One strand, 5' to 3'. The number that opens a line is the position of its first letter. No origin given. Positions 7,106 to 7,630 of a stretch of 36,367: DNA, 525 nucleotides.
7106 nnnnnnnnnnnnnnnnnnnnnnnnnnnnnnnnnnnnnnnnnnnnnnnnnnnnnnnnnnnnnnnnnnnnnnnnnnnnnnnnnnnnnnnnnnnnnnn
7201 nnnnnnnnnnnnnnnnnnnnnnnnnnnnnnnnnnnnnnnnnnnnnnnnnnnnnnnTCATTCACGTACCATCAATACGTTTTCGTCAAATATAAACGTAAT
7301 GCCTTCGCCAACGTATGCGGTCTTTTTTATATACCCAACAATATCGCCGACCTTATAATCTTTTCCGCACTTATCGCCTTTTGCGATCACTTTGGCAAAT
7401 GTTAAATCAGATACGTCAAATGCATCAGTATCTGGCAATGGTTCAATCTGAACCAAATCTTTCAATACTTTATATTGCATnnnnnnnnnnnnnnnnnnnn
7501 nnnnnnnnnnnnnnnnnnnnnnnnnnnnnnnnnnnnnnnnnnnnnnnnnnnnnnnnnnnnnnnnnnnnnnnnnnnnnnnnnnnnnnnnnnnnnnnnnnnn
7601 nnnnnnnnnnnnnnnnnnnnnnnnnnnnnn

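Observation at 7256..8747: Miniaturised GroEL-like plus GroES-like chaperonin pair at the head of the late strand of a 36-kb temperate phage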

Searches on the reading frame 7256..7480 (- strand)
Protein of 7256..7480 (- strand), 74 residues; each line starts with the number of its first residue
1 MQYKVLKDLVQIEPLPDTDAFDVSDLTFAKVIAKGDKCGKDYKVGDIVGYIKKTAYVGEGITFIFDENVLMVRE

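Call 3: search_protein_families(library=pfam, proteins=[window:7256-7480:-], max_evalue=1)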
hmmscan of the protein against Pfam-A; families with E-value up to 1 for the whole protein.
window:7256-7480:- (74 aa): 0 families

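Call 4: search_protein_families(library=phrogs, proteins=[window:7256-7480:-], max_evalue=0.01)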
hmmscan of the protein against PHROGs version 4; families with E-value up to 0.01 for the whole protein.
window:7256-7480:- (74 aa): 0 families

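Call 5: search_protein_families(library=ncbifam, proteins=[window:7256-7480:-], max_evalue=1)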
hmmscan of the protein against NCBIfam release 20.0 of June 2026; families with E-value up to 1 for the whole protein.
window:7256-7480:- (74 aa): 1 family
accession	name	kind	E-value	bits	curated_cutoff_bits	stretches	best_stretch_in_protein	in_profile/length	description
TIGR02306.1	RNA_lig_DRB0094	equivalog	0.0027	16.6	151.15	1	3-55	2-50/341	RNA ligase (ATP)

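Call 10: search_dna_similar(query=window:7256-7480:-, collection=phages, mode=protein, max_evalue=1, max_rows=30)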
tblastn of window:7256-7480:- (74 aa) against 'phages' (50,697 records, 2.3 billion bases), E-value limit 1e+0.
No match.

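Call 15: search_solved_structures(query=window:7256-7480:-, show_alignments=3, max_evalue=10)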
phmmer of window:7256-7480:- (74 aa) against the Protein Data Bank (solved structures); distinct sequences matched with E-value up to 10: 2.
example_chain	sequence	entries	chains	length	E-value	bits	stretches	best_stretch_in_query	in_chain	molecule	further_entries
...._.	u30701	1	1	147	0.78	13.4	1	31-57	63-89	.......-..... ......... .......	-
1ors_C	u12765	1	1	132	0.8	13.4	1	31-57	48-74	potassium channel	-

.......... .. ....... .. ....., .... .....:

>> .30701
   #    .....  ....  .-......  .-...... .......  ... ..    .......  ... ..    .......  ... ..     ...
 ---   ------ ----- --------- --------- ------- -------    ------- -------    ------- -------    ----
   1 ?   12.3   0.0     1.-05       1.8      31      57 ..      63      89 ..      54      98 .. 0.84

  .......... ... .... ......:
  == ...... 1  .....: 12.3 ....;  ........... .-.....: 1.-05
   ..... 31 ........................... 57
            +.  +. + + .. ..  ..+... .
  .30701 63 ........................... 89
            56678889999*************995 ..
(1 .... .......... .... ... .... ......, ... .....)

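Call 17: find_homologous_proteins(query=window:7256-7480:-, max_evalue=0.01)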
Query window:7256-7480:- (74 aa): 57 proteins with E <= 0.01 among 57 candidates.
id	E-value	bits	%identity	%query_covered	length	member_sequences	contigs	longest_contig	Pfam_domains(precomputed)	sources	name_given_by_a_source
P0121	2.0e-38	147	93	100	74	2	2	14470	-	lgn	-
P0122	3.1e-38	146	93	100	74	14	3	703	-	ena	-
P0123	1.3e-36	141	91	100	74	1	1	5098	-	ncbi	-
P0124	2.2e-36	140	89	100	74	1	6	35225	-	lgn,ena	-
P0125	1.3e-35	138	89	100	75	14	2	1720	-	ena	-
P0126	1.3e-34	135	85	100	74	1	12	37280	-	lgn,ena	-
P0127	1.4e-34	135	85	100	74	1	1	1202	-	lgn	-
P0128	3.8e-34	133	85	100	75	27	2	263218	-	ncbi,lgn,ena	-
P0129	1.6e-33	131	85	100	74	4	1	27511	-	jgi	jgi:hypothetical protein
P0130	3.4e-33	130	84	99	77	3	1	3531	-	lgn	-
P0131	6.8e-33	129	82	99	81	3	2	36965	-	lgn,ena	-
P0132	7.6e-33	129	82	100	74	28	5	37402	-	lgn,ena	-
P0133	7.8e-33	129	84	100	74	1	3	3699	-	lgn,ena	-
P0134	9.5e-33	129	77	100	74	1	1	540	-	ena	-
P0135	1.9e-32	128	82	100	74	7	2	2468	-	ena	-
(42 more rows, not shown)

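Call 21: search_solved_structures(query=A2, max_evalue=10, show_alignments=3)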
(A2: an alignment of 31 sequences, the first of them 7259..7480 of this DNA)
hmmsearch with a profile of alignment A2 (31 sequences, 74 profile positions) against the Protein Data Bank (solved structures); distinct sequences matched with E-value up to 10: 2.
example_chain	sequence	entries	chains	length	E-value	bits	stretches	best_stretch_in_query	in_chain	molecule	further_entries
3ubu_A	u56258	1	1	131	1.1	12.5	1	30-68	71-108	Agglucetin subunit alpha-1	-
6xfq_A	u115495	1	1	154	1.5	12.1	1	30-68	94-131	Snaclec agglucetin subunit alpha-1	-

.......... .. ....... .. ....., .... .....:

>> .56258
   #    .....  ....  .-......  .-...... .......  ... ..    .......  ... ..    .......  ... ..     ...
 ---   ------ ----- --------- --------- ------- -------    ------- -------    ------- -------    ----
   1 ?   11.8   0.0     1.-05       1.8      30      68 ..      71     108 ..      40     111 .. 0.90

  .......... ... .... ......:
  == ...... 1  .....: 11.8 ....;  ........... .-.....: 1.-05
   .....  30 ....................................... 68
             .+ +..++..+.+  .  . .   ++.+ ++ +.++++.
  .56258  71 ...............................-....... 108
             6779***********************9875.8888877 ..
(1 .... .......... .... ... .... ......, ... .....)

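Call 22: search_protein_families(library=pfam, alignment_id=A2, max_evalue=10)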
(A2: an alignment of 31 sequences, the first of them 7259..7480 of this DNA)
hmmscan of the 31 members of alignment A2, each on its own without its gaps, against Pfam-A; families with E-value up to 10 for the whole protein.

A. member 1, window:7259-7480:- (74 aa): 0 families

B. families by the number of members that match (of 31 scanned): 4 families
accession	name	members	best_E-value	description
PF21189.3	PHA02142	3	0.019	PHA02142 OB-fold domain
PF04952.20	AstE_AspA_hybrid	1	0.055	AstE/AspA barrel-sandwich hybrid domain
PF08666.17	SAF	1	0.085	SAF domain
PF13418.12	Kelch_4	1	0.21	Galactose oxidase, central domain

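Call 24: find_encoding_contigs(protein=P0128, flank=10000, max_places=4)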
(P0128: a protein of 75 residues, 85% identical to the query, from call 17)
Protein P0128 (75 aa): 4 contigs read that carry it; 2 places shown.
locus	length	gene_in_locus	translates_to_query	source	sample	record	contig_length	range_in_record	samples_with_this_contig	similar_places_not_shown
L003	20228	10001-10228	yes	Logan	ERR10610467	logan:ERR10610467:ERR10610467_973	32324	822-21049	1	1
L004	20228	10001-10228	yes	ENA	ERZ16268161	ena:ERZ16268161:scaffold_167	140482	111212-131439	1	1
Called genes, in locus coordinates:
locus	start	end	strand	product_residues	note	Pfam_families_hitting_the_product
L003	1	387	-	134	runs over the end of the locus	-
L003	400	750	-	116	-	-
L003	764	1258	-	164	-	PF05565:Sipho_Gp157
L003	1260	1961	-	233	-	PF04098:Rad52_Rad22 (faint)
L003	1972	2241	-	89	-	-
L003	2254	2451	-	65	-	-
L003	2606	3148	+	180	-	PF06114:Peptidase_M78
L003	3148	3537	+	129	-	-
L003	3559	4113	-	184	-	-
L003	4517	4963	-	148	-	-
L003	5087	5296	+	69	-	-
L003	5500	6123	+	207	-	-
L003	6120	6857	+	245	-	-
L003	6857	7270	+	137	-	-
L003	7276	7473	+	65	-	-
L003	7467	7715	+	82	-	-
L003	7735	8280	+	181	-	-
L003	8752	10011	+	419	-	PF00118:Cpn60_TCP1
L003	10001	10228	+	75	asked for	-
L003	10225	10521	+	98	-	-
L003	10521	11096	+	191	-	-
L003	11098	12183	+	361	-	-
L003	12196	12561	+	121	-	-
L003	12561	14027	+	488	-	PF04466:Terminase_3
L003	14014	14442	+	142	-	-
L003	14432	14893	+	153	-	-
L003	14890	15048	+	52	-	-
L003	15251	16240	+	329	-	-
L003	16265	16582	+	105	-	-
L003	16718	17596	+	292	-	-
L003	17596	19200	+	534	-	-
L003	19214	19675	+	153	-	-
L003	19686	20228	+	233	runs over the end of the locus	-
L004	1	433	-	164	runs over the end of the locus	PF05565:Sipho_Gp157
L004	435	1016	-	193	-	PF04404:ERF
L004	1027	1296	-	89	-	-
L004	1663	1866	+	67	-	-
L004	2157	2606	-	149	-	-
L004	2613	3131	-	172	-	-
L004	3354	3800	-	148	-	-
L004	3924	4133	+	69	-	-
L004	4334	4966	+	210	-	-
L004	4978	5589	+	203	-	-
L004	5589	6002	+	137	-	-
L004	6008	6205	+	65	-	-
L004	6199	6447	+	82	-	-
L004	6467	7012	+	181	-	-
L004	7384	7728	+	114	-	-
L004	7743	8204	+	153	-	-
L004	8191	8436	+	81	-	-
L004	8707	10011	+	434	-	PF00118:Cpn60_TCP1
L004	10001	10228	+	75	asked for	-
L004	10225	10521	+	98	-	-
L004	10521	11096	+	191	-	-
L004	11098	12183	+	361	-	-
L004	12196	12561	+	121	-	-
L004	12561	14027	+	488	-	PF04466:Terminase_3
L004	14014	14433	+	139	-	-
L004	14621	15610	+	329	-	-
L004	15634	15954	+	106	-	-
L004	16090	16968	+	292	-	-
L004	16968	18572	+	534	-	-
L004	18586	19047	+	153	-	-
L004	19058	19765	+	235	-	-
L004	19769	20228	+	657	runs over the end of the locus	-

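Call 27: predict_structure(alignment_id=A2)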
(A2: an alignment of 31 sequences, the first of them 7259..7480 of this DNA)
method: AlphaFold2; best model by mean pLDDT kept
length: 74 residues; sequences in the alignment: 31
mean_pLDDT: 80.4   pTM: 0.64
mean pLDDT of the five models: 80.4, 51.2, 50.9, 50.3, 47.6
residues with pLDDT >= 90: 3; 70-90: 56; 50-70: 14; < 50: 1
segments of 3 or more residues with pLDDT < 50: none
pLDDT, mean of each block of 10 residues (from residue 1): 70 75 75 86 88 84 87 77
secondary structure, 60 per line:
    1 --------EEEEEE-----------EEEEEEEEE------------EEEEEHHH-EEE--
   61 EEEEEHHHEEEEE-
elements in order: E9-14 E26-34 E47-51 E56-58 E61-65 E69-73

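Call 30: fold_search(model_id=the predicted structure, library=pdb)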
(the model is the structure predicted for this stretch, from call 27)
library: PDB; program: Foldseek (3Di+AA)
matches with E <= 10: 310; with E <= 0.001: 1
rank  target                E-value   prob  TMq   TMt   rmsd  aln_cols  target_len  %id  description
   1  1wnr_C                9.5e-04  1.00  0.68  0.61   4.7        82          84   23  Crystal structure of the Cpn10 from Thermus thermophilus HB8 (released 2004-12-07)
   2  1p3h_A                1.7e-03  1.00  0.67  0.52   5.4        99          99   20  Crystal Structure of the Mycobacterium tuberculosis chaperonin 10 tetradecamer (released 2003-07-15)
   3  1p3h_B                2.4e-03  1.00  0.66  0.51   5.8        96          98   23  Crystal Structure of the Mycobacterium tuberculosis chaperonin 10 tetradecamer (released 2003-07-15)
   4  4pj1_U                2.6e-03  1.00  0.73  0.55   4.4        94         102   20  Crystal structure of the human mitochondrial chaperonin symmetrical 'football' complex (released 2015-04-29)
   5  4pj1_2                6.6e-03  1.00  0.65  0.48   6.1        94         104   18  Crystal structure of the human mitochondrial chaperonin symmetrical 'football' complex (released 2015-04-29)
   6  1wnr_G                7.8e-03  1.00  0.68  0.60   5.1        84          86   21  Crystal structure of the Cpn10 from Thermus thermophilus HB8 (released 2004-12-07)
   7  5opx_O                8.3e-03  1.00  0.76  0.62   4.0        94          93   20  Crystal structure of the GroEL mutant A109C in complex with GroES and ADP BeF2 (released 2018-01-10)
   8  1g31_A                9.8e-03  1.00  0.75  0.54   4.5       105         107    8  GP31 CO-CHAPERONIN FROM BACTERIOPHAGE T4 (released 1998-08-26)
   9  8wuc_a                1.0e-02  1.00  0.65  0.53   4.1        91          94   22  Cryo-EM structure of H. thermoluteolus GroEL-GroES2 football complex (released 2024-03-27)
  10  5opx_U                1.2e-02  1.00  0.72  0.59   4.1        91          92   19  Crystal structure of the GroEL mutant A109C in complex with GroES and ADP BeF2 (released 2018-01-10)
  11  4pko_O                1.2e-02  1.00  0.67  0.54   4.3        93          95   18  Crystal structure of the Football-shaped GroEL-GroES2-(ADPBeFx)14 complex (released 2014-08-20)
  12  4pkn_X                1.5e-02  1.00  0.65  0.52   4.6        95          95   19  Crystal structure of the football-shaped GroEL-GroES2-(ADPBeFx)14 complex containing substrate Rubisco (released 2014-08-20)
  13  5opx_1                1.8e-02  1.00  0.72  0.59   5.0        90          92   20  Crystal structure of the GroEL mutant A109C in complex with GroES and ADP BeF2 (released 2018-01-10)
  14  4v4o_P                1.8e-02  1.00  0.63  0.51   4.1        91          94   22  Crystal Structure of the Chaperonin Complex Cpn60/Cpn10/(ADP)7 from Thermus Thermophilus (released 2014-07-09)
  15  5opx_R                2.2e-02  1.00  0.73  0.60   4.6        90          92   20  Crystal structure of the GroEL mutant A109C in complex with GroES and ADP BeF2 (released 2018-01-10)
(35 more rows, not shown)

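Call 33: search_protein_representatives(alignment_id=A2)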
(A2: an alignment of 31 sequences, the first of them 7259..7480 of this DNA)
Query: 31 sequences, 74 profile positions. Proteins with E-value up to 0.001 (for the whole library): 8; up to 1e-10: 1; up to 1e-30: 1. The best 8 are listed.
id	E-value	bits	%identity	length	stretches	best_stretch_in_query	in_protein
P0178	3.2e-39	148.9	-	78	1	1-74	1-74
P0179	1.2e-07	47.7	-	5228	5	35-68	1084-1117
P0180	2.2e-07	46.9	-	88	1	22-72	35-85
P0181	7.1e-06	42.0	-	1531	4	21-65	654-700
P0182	1.2e-05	41.3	-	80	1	23-71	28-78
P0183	5.0e-05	39.3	-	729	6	26-50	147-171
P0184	1.6e-04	37.6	-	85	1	24-72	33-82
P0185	2.2e-04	37.2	-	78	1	6-71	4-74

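Call 35: search_protein_families(library=pfam, proteins=[P0180, P0182, P0184, P0185], max_evalue=10)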
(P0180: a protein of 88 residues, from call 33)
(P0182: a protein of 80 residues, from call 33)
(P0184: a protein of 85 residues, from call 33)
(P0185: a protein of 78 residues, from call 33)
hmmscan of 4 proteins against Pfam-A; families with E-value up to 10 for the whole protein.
P0180 (88 aa): 0 families

P0182 (80 aa): 1 family
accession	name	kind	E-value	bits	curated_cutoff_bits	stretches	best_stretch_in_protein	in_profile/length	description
PF00166.26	Cpn10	-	0.004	17.6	21.1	1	9-79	10-92/93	Chaperonin 10 Kd subunit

P0184 (85 aa): 0 families

P0185 (78 aa): 0 families

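Call 72: find_encoding_contigs(protein=P0180, flank=4000, max_places=3)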
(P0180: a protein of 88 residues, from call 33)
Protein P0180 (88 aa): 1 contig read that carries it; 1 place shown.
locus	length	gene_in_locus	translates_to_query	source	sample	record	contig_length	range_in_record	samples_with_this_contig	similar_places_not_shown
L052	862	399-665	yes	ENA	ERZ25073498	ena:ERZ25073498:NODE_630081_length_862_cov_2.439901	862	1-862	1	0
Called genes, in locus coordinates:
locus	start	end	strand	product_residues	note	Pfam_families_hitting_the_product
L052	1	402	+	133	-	?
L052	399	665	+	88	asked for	-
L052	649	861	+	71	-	?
